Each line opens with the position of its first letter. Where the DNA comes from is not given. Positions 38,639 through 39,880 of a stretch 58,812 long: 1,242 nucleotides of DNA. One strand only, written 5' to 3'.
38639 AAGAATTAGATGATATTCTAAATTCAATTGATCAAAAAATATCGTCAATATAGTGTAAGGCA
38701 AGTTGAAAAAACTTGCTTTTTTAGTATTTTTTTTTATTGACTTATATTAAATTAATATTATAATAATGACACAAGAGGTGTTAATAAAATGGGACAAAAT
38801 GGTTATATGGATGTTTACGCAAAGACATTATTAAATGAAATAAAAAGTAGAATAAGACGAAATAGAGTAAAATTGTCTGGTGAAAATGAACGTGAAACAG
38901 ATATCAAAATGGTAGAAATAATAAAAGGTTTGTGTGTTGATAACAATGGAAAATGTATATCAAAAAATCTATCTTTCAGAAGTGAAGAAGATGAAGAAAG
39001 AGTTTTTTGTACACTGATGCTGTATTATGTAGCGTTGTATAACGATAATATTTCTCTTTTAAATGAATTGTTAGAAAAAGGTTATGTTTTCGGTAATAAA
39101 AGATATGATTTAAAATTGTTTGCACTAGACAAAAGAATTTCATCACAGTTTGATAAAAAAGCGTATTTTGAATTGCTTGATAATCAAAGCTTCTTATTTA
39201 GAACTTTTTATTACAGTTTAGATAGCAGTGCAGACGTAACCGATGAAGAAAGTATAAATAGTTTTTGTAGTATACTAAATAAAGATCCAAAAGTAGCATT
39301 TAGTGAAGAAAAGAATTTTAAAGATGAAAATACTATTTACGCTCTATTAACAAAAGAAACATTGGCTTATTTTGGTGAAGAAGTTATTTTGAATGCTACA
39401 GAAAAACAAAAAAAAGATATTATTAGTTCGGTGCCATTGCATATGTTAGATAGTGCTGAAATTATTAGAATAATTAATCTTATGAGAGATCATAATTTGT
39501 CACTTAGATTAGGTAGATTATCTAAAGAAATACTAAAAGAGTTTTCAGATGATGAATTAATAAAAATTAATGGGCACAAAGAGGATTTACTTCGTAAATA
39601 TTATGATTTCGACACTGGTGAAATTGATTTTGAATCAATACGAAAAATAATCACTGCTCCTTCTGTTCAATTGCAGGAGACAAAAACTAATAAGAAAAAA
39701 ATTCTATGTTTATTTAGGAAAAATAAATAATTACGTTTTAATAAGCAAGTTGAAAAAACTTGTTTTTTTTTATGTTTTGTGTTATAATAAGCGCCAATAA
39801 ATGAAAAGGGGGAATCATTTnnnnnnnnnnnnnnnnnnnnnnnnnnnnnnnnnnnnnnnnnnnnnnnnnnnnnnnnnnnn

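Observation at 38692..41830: Three-gene cassette splitting the dnaB-dnaI helicase-loader pair, bracketed by a duplicated terminator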

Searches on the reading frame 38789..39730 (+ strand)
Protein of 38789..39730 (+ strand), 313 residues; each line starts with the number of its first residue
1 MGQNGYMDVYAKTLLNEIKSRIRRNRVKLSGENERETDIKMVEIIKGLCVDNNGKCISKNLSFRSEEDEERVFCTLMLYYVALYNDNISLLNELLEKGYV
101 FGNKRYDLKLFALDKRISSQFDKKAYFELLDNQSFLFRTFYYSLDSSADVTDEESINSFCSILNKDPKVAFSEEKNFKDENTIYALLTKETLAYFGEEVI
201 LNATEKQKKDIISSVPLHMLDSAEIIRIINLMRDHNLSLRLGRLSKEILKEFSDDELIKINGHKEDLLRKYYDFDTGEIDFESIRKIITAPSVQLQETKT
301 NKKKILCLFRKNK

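Call 6: search_protein_families(library=pfam, proteins=[window:38789-39730:+], max_evalue=0.1)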
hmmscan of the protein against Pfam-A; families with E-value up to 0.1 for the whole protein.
window:38789-39730:+ (313 aa): 0 families

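Call 15: find_homologous_proteins(query=window:38789-39730:+)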
Query window:38789-39730:+ (313 aa): 18 proteins with E <= 0.001 among 2095 candidates.
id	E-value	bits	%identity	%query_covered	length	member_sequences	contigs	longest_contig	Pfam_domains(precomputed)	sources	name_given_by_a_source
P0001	1.8e-197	672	100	100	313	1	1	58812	-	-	-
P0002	3.2e-129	448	72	100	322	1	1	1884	-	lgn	-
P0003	8.3e-110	385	64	99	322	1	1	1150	-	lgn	-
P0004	4.8e-88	313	55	98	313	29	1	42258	-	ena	-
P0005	9.0e-81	289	50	100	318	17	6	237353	-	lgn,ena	-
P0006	7.3e-80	286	51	96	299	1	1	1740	-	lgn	-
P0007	7.4e-80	286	51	98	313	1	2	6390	-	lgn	-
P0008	4.9e-69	251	48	98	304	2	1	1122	-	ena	-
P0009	3.9e-68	248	46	99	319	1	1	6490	-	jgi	-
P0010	1.7e-65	239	48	88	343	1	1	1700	-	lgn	-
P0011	6.0e-64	234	45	98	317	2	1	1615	-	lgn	-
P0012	6.3e-64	234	44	98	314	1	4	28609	-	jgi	-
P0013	4.6e-55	205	45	87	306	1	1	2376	-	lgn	-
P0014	5.4e-55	205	42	96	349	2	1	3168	-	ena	-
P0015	4.4e-54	202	40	100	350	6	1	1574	-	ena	-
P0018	4.8e-29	120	36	75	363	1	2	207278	-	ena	-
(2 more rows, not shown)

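Call 16: find_encoding_contigs(protein=P0005, flank=8000, max_places=3)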
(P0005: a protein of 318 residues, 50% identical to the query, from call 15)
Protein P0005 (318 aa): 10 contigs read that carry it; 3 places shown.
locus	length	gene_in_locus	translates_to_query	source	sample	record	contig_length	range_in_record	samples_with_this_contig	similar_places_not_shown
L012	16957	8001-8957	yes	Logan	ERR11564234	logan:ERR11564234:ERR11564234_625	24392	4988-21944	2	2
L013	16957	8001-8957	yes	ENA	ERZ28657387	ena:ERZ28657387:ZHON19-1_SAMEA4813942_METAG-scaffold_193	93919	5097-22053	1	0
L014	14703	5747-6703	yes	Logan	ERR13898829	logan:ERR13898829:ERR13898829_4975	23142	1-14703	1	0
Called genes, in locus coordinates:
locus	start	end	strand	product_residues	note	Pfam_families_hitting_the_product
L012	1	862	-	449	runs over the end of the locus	PF13393:tRNA-synt_His, PF00587:tRNA-synt_2b, PF03129:HGTP_anticodon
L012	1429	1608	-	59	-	-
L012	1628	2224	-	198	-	-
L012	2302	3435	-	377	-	-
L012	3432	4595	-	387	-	-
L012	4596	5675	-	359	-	-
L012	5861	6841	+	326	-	PF10555:MraY_sig1 (weak), PF00953:Glycos_transf_4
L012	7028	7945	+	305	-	PF01098:FTSW_RODA_SPOVE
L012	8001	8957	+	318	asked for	-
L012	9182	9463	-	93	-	-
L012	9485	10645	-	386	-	-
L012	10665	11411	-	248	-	-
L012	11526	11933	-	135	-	PF03167:UDG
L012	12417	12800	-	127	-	-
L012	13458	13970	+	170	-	-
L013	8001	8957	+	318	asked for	-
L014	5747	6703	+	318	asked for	-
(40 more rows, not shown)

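Call 17: find_encoding_contigs(protein=P0004, flank=8000, max_places=2)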
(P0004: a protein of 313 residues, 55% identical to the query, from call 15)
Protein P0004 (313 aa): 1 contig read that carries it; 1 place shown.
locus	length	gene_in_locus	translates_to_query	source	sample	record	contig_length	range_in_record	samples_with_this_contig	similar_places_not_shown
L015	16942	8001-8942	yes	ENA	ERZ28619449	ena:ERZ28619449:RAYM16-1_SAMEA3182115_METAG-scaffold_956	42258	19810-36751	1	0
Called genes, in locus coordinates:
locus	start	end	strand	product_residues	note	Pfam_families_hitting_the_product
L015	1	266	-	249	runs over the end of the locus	PF02535:Zip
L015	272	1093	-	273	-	PF02673:BacA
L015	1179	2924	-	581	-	PF01336:tRNA_anti-codon, PF01409:tRNA-synt_2d (faint), PF00152:tRNA-synt_2, PF02938:GAD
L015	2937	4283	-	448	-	PF13393:tRNA-synt_His, PF00587:tRNA-synt_2b, PF03129:HGTP_anticodon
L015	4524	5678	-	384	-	-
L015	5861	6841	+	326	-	PF10555:MraY_sig1 (weak), PF00953:Glycos_transf_4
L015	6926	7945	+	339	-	PF01098:FTSW_RODA_SPOVE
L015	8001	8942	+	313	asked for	-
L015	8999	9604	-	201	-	PF00293:NUDIX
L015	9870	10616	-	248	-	-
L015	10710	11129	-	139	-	-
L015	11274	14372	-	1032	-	PF00580:UvrD-helicase, PF01443:Viral_helicase1 (faint), PF13245:AAA_19, PF13361:UvrD_C, PF13538:UvrD_C_2 (faint)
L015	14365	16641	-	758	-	PF12705:PDDEXK_1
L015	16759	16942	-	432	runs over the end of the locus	PF01225:Mur_ligase, PF08245:Mur_ligase_M, PF02875:Mur_ligase_C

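Call 18: find_encoding_contigs(protein=P0018, flank=8000, max_places=2)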
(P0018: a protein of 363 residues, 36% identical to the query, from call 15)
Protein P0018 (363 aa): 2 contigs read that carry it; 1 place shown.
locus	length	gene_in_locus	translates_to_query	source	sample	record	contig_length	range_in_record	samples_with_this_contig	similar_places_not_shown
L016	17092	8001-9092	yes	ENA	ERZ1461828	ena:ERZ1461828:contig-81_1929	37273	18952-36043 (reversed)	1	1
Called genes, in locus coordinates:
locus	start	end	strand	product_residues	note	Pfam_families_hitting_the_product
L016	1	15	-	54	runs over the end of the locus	PF00830:Ribosomal_L28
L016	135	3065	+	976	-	PF02811:PHP, PF07733:DNA_pol3_alpha, PF17657:DNA_pol3_finger, PF14579:HHH_6, PF01336:tRNA_anti-codon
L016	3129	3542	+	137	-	-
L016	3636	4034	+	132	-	PF04472:SepF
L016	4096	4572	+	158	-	PF05103:DivIVA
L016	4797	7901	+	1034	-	PF00133:tRNA-synt_1, PF13603:tRNA-synt_1_2 (weak), PF09334:tRNA-synt_1g (weak), PF08264:Anticodon_1, PF19302:DUF5915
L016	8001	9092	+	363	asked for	-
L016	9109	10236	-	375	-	PF01098:FTSW_RODA_SPOVE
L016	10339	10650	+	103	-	PF00367:PTS_EIIB (weak)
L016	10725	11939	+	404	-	PF00512:HisKA, PF02518:HATPase_c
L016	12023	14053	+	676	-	PF27449:LtaS_N, PF00884:Sulfatase, PF01663:Phosphodiest (faint)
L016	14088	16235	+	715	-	PF09371:Tex_N, PF22706:Tex_central_region, PF14639:YqgF (weak), PF16921:Tex_YqgF, PF14635:HHH_7 (weak), PF12836:HHH_3, PF17674:HHH_9, PF00575:S1, +1 more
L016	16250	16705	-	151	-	PF03073:TspO_MBR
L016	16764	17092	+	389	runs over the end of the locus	PF01694:Rhomboid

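Call 19: find_encoding_contigs(protein=P0002, flank=8000, max_places=2)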
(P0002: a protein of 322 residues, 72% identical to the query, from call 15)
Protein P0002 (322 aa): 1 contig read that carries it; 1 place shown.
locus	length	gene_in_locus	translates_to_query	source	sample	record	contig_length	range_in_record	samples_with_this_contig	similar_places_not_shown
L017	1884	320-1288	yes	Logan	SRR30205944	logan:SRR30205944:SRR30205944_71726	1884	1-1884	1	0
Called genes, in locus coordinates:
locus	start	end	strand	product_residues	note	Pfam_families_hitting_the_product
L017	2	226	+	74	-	?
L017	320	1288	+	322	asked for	-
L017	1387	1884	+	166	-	?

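Call 20: find_encoding_contigs(protein=P0007, flank=8000, max_places=2)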
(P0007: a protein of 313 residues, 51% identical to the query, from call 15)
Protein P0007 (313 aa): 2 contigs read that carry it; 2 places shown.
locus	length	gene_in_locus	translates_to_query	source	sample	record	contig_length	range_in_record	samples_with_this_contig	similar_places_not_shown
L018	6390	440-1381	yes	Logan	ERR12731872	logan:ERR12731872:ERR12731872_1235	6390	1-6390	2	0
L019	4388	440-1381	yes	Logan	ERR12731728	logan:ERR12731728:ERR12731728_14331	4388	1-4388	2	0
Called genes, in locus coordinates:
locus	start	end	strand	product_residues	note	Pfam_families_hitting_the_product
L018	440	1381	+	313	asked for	-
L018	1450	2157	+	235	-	-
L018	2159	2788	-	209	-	PF00027:cNMP_binding (weak)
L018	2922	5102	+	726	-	PF03477:ATP-cone, PF13597:NRDD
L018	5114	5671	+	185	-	PF13353:Fer4_12, PF04055:Radical_SAM (weak)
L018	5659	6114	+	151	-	PF00692:dUTPase, PF22769:DCD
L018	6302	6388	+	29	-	?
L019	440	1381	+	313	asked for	-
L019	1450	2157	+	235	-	-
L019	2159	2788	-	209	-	PF00027:cNMP_binding (weak)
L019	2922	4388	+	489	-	?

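Call 21: find_encoding_contigs(protein=P0012, flank=8000, max_places=2)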
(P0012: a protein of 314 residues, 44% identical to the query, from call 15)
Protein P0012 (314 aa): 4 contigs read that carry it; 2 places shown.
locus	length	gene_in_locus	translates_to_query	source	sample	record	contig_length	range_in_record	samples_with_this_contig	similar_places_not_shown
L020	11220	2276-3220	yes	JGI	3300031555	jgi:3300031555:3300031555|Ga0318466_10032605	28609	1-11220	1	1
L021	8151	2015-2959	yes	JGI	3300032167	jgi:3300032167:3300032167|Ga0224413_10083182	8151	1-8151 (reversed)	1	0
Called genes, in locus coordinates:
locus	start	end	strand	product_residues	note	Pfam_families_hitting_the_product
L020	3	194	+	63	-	?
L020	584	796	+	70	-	PF03819:MazG (weak), PF12643:MazG-like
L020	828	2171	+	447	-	-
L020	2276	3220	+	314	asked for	-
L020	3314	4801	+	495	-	PF01336:tRNA_anti-codon, PF00152:tRNA-synt_2, PF01409:tRNA-synt_2d (faint)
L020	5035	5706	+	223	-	-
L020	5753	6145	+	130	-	-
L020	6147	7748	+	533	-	-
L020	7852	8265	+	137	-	-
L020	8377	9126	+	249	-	-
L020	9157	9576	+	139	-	-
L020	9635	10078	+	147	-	-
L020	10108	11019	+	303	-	-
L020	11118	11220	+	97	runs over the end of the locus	PF12840:HTH_20 (weak), PF01022:HTH_5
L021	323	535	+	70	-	PF03819:MazG (faint), PF12643:MazG-like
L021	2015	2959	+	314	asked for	-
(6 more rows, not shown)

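Call 25: search_protein_families(library=ncbifam, proteins=[window:38789-39730:+], max_evalue=0.1)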
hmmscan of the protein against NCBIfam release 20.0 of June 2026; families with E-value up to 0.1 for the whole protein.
window:38789-39730:+ (313 aa): 0 families

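Call 26: search_protein_families(library=padloc, proteins=[window:38789-39730:+], max_evalue=0.1)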
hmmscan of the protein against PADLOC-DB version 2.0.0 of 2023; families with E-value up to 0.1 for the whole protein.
window:38789-39730:+ (313 aa): 0 families

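Call 27: search_protein_families(library=phrogs, proteins=[window:38789-39730:+], max_evalue=0.1)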
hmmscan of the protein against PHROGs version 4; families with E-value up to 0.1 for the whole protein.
window:38789-39730:+ (313 aa): 0 families

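Call 34: search_solved_structures(query=A2, max_evalue=10, show_alignments=1)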
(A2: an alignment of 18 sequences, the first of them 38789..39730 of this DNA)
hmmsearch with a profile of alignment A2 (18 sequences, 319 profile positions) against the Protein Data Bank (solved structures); distinct sequences matched with E-value up to 10: 0.

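Call 42: predict_structure(alignment_id=A2)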
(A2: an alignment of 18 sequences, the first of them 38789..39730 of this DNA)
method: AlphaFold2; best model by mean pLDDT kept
length: 313 residues; sequences in the alignment: 18
mean_pLDDT: 86.1   pTM: 0.80
mean pLDDT of the five models: 86.1, 86.0, 85.7, 85.5, 83.9
residues with pLDDT >= 90: 204; 70-90: 66; 50-70: 15; < 50: 28
segments of 3 or more residues with pLDDT < 50: 58-62, 293-313
pLDDT, mean of each block of 10 residues (from residue 1): 68 92 89 95 84 51 69 93 96 95 89 95 94 91 89 96 96 84 91 96 95 91 96 95 92 97 92 92 94 44 44 43
secondary structure, 60 per line:
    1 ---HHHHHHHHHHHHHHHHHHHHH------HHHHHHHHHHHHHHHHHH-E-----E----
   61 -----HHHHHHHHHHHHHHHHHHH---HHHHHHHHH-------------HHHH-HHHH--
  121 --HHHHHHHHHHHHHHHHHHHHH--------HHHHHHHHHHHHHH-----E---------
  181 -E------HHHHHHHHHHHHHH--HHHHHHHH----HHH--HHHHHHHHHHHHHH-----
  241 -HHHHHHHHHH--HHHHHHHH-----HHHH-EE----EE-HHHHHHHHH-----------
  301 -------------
elements in order: H4-24 H31-48 H66-84 H88-96 H110-113 H115-118 H123-143 H152-165 H189-202 H205-212 H222-235 H242-251 H254-261 H267-270 H281-289

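Call 45: fold_search(model_id=the predicted structure, library=pdb)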
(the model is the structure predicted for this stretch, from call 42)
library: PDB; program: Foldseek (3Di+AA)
matches with E <= 10: 11; with E <= 0.001: 0
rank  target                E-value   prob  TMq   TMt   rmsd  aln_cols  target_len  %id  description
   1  6n4n_F                2.8e+00  0.03  0.12  0.16  16.2       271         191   12  Crystal structure of the designed protein DNCR2/danoprevir/NS3a complex (released 2019-09-11)
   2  9dd2                  4.0e+00  0.04  0.15  0.17  14.7       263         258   12  Crystal Structure of Designed allosteric facilitated dissociation switch AS5 (released 2025-08-20)
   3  6n4n_C                5.8e+00  0.02  0.12  0.16  16.5       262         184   11  Crystal structure of the designed protein DNCR2/danoprevir/NS3a complex (released 2019-09-11)
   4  7unj_B                6.0e+00  0.03  0.15  0.18  15.9       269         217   10  De novo designed chlorophyll dimer protein with Zn pheophorbide a methyl ester matching geometry of purple bacterial s (released 2023-04-19)
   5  6sii                  6.0e+00  0.02  0.13  0.13  21.5       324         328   11  T. brucei FPPS in complex with 1-((1H-indol-3-yl)methyl)-N-(3-chlorobenzyl)piperidin-4-amine (released 2020-08-26)
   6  7upp_A                7.6e+00  0.03  0.17  0.17  14.4       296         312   14  Crystal structure of designed heterotrimeric assembly DHT03_2arm_A21/B21/C long (released 2022-12-14)
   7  5gw4_G                7.6e+00  0.01  0.11  0.08  15.3       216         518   11  Structure of Yeast NPP-TRiC (released 2016-10-26)
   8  6xi6                  8.0e+00  0.02  0.15  0.16  21.2       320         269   10  Hierarchical design of multi-scale protein complexes by combinatorial assembly of oligomeric helical bundle and repeat p (released 2021-06-02)
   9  9esd_B                8.3e+00  0.01  0.09  0.09  20.1       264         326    9  Holo TDO with a bound inhibitor (released 2025-03-05)
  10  3ph7_D                8.7e+00  0.01  0.14  0.13  20.1       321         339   13  Crystal structure of Plasmodium vivax putative polyprenyl pyrophosphate synthase in complex with geranylgeranyl diphos (released 2010-11-17)
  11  6quz_A                8.7e+00  0.01  0.10  0.07  22.0       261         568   13  Structure of ATPgS-bound outward-facing TM287/288 in complex with sybody Sb_TM35 (released 2019-05-29)

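Call 51: find_related_loci(query=A2, collection=viral_contigs, flank=5000)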
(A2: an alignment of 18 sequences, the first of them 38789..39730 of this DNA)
Query A2 (313 aa) in viral_contigs; peptide patterns used: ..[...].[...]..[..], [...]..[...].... (x = any residue, [..] = any of these).
64 stretches matched a pattern, but none encodes a relative of the query by tblastn (E <= 1e-3).

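Call 68: find_encoding_contigs(protein=P0003, flank=3000, max_places=2)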
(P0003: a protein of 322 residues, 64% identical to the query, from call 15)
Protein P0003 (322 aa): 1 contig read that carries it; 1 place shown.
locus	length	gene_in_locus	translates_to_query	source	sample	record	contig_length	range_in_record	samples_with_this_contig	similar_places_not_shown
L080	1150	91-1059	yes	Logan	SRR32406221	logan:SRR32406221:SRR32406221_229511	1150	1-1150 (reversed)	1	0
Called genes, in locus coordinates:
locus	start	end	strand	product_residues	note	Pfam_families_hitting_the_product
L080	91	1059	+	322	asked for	-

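Call 69: find_encoding_contigs(protein=P0006, flank=3000, max_places=2)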
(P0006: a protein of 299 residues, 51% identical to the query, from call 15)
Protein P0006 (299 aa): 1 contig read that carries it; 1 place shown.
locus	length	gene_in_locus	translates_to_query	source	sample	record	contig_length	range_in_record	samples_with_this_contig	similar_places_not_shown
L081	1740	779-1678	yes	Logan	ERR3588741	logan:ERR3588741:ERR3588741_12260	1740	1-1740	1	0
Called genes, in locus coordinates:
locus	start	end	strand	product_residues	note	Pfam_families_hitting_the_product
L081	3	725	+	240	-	?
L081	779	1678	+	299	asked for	-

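Call 80: search_protein_families(library=pfam, proteins=[L081:45-725:+, L020:828-2171:+, L018:1450-2157:+], max_evalue=0.01)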
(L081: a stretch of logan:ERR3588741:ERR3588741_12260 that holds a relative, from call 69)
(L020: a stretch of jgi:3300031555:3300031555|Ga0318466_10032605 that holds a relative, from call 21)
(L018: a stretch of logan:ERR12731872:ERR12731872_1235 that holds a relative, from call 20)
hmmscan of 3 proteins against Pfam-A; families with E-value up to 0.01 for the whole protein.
L081:45-725:+ (226 aa): 0 families

L020:828-2171:+ (447 aa): 0 families

L018:1450-2157:+ (235 aa): 0 families

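Call 96: search_dna_similar(query=window:38789-39730:+, collection=phages, mode=protein, max_evalue=0.001, max_rows=10)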
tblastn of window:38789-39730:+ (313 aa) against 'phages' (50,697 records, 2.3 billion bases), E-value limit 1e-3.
No match.

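Call 97: search_dna_similar(query=window:38789-39730:+, collection=plasmids, mode=protein, max_evalue=0.001, max_rows=10)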
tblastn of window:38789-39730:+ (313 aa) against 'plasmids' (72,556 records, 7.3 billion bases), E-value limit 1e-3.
No match.

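Call 99: fold_search(model_id=the predicted structure, library=viral)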
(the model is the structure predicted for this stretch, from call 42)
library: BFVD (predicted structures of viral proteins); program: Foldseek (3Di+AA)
matches with E <= 10: 20; with E <= 0.001: 0
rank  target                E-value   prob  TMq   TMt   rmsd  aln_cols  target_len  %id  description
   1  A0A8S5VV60            2.4e+00  0.03  0.14  0.13  19.3       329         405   14  (no name in the UniProt tables at hand)
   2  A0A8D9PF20            2.9e+00  0.05  0.17  0.12  19.8       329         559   11  Uncharacterized protein [Bacteriophage sp.]
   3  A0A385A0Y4            4.2e+00  0.02  0.13  0.11  21.6       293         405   13  (no name in the UniProt tables at hand)
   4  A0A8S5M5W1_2          5.3e+00  0.01  0.12  0.05  20.9       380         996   11  Tail tape measure (Fragment) [Siphoviridae sp. ctQyg71]
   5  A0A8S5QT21            5.5e+00  0.03  0.11  0.15  11.5       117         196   13  Alpha Adenosine deaminase z-alpha domain [CrAss-like virus sp. ctDAq1]
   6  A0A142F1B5            5.8e+00  0.06  0.19  0.14  14.8       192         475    9  PcfJ-like protein [Bacillus phage Shbh1]
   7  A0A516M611            6.1e+00  0.03  0.19  0.12  14.3       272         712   12  (no name in the UniProt tables at hand)
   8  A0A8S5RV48            6.1e+00  0.02  0.14  0.08  20.8       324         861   14  RepB DNA primase [Siphoviridae sp. ctHip2]
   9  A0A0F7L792            7.0e+00  0.02  0.18  0.12  23.1       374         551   10  Uncharacterized protein [uncultured marine virus]
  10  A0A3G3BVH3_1          7.0e+00  0.02  0.12  0.04  22.2       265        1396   11  Tail tape measure protein [Bacillus phage vB_BcoS-136]
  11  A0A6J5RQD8            7.3e+00  0.03  0.20  0.11  18.9       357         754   12  Phage tail tape measure protein domain-containing protein [uncultured Caudovirales phage]
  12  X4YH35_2              7.3e+00  0.02  0.12  0.06  20.3       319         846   11  Tape measure protein [Lactococcus phage P162]
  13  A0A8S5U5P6            7.7e+00  0.02  0.18  0.12  15.8       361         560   14  Minor tail protein [Siphoviridae sp. cteLh2]
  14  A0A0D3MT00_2          7.7e+00  0.02  0.16  0.07  17.0       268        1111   13  Tail tape measure protein [Lactococcus phage WRP3]
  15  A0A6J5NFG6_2          8.0e+00  0.02  0.16  0.06  18.2       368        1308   13  Phage tail tape measure protein [uncultured Caudovirales phage]
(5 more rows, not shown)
